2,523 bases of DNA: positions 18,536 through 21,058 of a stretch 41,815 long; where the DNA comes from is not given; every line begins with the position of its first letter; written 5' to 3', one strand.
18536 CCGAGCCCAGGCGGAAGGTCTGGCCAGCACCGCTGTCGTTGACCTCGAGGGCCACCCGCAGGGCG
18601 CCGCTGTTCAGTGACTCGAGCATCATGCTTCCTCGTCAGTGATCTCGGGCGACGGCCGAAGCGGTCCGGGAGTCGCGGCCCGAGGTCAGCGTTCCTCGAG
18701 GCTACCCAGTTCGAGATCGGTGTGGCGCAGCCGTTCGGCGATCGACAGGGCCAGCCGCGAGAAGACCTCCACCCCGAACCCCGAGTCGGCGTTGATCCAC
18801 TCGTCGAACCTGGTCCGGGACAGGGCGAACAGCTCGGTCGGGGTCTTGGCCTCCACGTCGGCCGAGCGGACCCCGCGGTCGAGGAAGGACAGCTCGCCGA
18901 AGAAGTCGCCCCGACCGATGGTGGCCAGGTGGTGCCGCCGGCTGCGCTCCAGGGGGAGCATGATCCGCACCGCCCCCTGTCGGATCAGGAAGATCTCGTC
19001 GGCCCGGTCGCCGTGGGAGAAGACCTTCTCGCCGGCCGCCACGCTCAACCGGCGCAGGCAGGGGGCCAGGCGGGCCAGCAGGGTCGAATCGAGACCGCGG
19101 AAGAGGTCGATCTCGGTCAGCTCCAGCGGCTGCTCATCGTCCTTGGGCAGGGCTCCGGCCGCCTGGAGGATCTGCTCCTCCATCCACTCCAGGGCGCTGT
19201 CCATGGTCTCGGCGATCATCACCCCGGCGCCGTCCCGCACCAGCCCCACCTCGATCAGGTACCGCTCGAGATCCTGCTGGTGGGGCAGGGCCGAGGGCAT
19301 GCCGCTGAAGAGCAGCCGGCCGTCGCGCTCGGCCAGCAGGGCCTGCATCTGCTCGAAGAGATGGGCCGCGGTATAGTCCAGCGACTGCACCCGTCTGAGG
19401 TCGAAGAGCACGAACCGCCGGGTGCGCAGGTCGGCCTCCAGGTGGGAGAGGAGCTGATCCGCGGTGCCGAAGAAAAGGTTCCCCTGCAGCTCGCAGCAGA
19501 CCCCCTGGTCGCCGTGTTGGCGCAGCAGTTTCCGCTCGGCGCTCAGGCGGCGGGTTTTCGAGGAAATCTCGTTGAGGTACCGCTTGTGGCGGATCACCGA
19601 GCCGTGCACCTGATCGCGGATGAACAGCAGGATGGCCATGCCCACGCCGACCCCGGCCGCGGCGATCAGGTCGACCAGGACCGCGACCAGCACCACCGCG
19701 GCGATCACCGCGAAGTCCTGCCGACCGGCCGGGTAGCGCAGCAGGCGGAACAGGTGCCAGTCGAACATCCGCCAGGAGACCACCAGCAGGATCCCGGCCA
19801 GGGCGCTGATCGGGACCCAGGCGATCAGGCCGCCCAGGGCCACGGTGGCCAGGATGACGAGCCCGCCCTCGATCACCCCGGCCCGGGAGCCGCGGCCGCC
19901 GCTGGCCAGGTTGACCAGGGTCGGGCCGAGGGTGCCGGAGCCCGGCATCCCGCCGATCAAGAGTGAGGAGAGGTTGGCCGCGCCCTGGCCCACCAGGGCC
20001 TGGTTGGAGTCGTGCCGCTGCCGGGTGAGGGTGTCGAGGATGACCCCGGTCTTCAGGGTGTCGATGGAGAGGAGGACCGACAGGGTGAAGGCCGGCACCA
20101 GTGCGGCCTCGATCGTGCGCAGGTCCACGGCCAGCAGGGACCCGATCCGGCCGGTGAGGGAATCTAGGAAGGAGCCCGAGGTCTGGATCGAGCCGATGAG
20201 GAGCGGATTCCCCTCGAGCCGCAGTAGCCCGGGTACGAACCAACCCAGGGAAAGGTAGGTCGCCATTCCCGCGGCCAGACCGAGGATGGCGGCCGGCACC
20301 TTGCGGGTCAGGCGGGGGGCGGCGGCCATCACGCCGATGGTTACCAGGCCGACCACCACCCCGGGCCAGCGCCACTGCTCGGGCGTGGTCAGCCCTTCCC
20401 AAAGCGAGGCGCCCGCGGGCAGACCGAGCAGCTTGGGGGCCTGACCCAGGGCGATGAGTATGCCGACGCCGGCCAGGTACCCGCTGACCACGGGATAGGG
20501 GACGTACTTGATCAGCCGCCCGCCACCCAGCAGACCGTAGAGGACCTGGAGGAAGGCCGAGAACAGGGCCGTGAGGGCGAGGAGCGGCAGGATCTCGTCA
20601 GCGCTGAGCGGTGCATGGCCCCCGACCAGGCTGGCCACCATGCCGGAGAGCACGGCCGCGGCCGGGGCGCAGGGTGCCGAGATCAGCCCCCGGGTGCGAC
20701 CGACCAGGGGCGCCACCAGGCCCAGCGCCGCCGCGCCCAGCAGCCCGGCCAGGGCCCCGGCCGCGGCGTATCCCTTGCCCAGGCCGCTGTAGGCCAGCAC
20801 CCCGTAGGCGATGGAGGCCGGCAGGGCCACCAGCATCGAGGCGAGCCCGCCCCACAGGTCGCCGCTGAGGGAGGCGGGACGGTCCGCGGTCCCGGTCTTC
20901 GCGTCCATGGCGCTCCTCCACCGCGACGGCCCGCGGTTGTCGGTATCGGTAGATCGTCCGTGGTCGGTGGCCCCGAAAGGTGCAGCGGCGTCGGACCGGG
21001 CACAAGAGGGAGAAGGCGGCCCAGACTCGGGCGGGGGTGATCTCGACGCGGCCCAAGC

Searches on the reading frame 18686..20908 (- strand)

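Call 10: search_protein_families(library=pfam, proteins=[window:18686-20908:-], max_evalue=0.001)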
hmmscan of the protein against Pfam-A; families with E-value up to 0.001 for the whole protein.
window:18686-20908:- (740 aa): 4 families
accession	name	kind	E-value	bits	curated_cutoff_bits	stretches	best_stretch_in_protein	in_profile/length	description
PF00916.26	Sulfate_transp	-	2.2e-43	148.9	23.2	1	14-403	1-378/380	Sulfate permease family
PF00027.35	cNMP_binding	-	1e-19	70.7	27.5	1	622-707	3-88/89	Cyclic nucleotide-binding domain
PF01740.26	STAS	-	8e-09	35.7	22.6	1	470-541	11-84/106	STAS domain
PF13466.11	STAS_2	-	4.6e-06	27.2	29.2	1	474-541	3-70/80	STAS domain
